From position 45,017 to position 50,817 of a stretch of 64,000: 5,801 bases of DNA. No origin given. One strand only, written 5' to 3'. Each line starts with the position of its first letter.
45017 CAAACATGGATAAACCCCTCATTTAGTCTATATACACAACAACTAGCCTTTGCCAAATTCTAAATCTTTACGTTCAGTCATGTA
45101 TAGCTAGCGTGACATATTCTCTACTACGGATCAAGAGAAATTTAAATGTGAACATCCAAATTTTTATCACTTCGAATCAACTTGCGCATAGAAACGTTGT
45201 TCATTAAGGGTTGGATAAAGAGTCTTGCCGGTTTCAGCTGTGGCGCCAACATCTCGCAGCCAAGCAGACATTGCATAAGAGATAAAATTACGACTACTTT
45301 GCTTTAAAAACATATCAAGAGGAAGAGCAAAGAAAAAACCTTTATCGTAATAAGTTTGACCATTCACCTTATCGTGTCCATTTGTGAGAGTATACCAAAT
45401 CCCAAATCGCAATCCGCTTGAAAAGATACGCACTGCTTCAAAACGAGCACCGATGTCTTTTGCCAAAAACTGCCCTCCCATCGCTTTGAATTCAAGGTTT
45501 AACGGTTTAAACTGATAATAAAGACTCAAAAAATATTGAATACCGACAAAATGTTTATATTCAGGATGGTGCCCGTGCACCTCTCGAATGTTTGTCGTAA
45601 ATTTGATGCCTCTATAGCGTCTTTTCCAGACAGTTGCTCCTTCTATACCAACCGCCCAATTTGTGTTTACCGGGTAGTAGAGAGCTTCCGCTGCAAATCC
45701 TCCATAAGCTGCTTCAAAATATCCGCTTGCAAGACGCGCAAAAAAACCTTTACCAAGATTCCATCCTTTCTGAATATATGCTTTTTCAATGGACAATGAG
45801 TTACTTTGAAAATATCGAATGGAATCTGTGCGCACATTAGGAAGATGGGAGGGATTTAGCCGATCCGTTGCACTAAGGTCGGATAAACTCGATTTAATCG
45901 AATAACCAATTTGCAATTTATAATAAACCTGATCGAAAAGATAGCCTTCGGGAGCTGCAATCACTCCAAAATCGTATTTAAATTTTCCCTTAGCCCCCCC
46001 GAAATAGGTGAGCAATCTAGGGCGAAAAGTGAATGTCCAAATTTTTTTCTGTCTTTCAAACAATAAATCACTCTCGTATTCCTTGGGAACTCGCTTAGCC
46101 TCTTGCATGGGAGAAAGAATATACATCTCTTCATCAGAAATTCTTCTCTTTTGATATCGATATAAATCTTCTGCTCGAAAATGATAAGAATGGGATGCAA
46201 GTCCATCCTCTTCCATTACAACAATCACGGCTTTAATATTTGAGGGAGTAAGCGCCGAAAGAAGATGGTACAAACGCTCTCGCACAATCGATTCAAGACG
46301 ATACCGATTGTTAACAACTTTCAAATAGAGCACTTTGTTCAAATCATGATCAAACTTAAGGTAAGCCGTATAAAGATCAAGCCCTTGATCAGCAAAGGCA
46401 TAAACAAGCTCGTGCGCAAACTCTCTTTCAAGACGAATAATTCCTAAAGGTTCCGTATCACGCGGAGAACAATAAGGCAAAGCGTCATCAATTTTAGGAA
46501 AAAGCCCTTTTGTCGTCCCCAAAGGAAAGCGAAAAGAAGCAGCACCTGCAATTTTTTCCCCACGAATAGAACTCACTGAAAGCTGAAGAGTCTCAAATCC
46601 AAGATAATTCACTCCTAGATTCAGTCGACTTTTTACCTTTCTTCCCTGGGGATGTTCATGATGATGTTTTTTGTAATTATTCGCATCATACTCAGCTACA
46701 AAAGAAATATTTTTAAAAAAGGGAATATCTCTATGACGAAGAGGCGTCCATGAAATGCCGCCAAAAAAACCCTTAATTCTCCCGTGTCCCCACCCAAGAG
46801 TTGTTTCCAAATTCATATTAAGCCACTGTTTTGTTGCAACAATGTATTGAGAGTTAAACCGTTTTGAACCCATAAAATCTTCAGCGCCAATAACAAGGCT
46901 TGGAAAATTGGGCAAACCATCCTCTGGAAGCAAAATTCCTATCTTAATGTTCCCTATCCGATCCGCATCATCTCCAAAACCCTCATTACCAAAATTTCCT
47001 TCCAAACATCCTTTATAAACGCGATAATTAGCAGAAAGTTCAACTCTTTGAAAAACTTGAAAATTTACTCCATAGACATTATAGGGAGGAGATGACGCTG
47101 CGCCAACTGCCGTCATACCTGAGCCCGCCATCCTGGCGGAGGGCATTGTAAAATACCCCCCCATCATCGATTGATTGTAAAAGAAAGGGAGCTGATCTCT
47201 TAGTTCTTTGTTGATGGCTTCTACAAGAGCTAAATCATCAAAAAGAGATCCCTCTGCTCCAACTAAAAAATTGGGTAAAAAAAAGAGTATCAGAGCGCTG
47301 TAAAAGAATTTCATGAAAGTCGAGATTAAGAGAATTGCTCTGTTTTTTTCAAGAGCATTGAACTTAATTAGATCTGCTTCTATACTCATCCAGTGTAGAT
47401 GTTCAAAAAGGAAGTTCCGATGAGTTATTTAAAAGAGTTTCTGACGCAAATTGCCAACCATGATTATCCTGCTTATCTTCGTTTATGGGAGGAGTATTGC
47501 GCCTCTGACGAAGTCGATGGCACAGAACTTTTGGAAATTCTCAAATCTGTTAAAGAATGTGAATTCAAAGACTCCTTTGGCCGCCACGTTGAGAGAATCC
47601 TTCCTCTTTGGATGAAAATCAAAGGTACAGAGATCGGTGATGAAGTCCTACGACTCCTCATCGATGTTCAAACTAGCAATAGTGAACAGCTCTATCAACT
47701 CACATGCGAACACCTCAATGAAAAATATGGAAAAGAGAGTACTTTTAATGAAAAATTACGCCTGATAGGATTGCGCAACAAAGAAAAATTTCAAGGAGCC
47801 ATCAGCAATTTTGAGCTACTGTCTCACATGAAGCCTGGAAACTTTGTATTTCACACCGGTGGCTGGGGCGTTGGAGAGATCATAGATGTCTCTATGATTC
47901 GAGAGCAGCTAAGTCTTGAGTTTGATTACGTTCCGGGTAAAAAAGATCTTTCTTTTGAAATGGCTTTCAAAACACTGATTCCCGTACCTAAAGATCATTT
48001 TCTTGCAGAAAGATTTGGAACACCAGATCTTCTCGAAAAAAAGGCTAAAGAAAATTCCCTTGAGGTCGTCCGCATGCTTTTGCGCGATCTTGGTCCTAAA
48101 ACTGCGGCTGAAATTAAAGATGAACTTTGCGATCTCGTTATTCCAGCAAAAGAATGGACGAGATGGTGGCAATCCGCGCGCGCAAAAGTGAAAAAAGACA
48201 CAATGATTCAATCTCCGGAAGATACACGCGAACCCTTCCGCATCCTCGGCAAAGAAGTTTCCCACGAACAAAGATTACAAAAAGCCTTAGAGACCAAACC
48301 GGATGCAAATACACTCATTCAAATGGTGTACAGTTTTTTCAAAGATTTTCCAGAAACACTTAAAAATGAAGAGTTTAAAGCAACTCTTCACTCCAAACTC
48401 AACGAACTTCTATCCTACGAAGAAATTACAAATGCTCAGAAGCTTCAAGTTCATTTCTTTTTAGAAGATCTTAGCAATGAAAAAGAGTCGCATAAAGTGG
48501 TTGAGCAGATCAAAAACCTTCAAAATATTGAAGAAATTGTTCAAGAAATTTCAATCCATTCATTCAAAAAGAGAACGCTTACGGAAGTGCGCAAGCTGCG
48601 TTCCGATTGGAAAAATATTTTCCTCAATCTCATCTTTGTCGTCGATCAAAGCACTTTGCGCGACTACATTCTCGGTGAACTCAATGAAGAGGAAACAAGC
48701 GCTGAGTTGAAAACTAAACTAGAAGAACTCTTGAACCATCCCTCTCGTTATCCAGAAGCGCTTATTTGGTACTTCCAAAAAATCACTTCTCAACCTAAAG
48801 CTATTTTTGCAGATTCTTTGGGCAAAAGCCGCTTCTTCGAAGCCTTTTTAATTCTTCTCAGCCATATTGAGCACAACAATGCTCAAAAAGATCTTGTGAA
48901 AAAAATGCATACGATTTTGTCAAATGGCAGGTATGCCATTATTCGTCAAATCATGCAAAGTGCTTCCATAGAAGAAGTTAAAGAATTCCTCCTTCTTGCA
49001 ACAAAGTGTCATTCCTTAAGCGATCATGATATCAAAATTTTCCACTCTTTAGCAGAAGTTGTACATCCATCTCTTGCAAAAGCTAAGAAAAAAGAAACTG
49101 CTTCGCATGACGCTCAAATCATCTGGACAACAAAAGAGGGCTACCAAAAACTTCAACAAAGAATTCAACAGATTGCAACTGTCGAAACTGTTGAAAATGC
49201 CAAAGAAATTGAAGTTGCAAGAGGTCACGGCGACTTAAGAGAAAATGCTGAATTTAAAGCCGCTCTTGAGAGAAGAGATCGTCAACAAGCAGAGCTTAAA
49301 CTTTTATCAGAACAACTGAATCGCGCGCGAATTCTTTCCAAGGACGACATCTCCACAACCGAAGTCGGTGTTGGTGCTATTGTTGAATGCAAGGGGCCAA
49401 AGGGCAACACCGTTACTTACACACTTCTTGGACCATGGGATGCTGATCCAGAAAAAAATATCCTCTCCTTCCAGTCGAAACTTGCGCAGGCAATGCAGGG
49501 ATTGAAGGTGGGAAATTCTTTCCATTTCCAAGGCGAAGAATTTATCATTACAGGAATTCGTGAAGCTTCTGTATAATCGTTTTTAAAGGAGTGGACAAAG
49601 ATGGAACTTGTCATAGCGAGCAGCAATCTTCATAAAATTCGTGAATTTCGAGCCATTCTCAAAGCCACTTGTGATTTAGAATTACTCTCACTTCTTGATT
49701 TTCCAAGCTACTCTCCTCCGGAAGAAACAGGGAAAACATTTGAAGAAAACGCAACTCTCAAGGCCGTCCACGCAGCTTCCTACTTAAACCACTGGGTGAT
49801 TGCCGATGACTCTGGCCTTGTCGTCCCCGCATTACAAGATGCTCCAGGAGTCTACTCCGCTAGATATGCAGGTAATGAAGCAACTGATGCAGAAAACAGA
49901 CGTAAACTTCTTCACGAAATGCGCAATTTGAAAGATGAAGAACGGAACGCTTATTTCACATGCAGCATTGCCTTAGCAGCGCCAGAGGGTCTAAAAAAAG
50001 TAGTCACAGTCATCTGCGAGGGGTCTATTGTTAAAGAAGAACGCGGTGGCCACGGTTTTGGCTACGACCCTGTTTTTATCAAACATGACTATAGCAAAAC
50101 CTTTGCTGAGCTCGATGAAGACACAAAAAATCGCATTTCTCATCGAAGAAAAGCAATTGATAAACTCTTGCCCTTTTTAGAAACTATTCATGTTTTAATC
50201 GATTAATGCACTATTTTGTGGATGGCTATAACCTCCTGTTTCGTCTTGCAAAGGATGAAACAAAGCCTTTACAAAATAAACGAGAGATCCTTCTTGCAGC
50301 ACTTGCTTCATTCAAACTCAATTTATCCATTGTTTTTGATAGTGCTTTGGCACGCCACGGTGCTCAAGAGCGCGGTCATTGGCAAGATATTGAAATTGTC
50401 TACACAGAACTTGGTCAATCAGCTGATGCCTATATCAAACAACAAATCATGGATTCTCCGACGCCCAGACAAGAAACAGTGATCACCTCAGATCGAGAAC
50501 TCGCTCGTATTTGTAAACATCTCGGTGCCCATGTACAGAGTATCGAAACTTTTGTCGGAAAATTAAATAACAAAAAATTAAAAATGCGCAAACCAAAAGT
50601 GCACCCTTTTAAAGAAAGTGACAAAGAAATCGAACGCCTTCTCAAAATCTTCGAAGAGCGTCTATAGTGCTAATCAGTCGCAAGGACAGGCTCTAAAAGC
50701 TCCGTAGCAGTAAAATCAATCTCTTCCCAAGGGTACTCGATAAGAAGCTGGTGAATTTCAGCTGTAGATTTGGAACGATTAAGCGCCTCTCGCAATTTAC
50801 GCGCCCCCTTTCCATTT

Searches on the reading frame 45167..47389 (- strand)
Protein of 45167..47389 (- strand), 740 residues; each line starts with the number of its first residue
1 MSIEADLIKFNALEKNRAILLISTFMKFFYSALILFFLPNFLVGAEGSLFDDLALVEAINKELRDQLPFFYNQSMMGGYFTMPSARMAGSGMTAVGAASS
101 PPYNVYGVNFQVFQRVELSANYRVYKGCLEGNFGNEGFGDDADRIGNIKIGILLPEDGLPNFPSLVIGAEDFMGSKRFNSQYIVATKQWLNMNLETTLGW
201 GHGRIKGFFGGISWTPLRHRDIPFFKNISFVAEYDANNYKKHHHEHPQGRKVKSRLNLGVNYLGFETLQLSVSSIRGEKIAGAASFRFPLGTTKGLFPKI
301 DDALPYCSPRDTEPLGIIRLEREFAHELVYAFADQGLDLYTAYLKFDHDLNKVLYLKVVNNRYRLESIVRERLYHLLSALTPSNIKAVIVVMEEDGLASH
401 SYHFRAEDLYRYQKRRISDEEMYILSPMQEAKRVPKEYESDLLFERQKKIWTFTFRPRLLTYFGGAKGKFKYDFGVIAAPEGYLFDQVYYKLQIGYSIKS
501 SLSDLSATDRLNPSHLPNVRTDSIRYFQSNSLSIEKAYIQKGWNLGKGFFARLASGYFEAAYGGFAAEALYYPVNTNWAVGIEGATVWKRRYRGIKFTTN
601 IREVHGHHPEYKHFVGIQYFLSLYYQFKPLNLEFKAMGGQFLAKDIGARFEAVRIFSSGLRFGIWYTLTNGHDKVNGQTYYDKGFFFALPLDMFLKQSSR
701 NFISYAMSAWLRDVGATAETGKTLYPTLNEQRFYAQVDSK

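Call 29: search_protein_families(library=pfam, proteins=[window:45167-47389:-], max_evalue=0.0001)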
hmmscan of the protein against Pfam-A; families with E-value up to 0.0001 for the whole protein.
window:45167-47389:- (740 aa): 1 family
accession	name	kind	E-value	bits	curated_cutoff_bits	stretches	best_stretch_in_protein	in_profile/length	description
PF06082.17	YjbH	-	8.9e-147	491.1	24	2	207-729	171-657/658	Exopolysaccharide biosynthesis protein YbjH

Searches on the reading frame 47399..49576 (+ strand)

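Call 29: search_protein_families(library=pfam, proteins=[window:47399-49576:+], max_evalue=0.0001)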
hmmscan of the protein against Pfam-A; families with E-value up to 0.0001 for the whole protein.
window:47399-49576:+ (725 aa): 2 families
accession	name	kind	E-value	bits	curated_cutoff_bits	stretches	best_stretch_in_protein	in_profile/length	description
PF03449.20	GreA_GreB_N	-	1.3e-17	64.2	24.5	1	575-645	1-71/71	Transcription elongation factor, N-terminal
PF01272.25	GreA_GreB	-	9.8e-14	51.5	26.9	1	653-712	3-63/77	Transcription elongation factor, GreA/GreB, C-term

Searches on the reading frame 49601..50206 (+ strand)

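Call 29: search_protein_families(library=pfam, proteins=[window:49601-50206:+], max_evalue=0.0001)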
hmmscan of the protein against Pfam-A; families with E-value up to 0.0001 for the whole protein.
window:49601-50206:+ (201 aa): 1 family
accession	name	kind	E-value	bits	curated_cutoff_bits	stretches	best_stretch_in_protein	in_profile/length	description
PF01725.21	Ham1p_like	-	5.9e-66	222.3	22.5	1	3-191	1-185/186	Ham1 family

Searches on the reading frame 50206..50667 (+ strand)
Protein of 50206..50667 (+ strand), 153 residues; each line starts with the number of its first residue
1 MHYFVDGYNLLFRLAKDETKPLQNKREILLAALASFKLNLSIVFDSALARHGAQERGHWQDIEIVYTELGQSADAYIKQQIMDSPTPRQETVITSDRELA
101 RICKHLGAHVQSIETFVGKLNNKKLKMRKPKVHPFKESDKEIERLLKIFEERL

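Call 29: search_protein_families(library=pfam, proteins=[window:50206-50667:+], max_evalue=0.0001)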
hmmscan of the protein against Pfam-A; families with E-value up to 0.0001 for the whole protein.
window:50206-50667:+ (153 aa): 1 family
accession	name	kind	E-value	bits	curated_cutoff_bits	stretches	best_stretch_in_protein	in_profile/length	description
PF05991.17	NYN_YacP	-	1.6e-19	71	24.6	1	4-141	2-148/166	YacP-like NYN domain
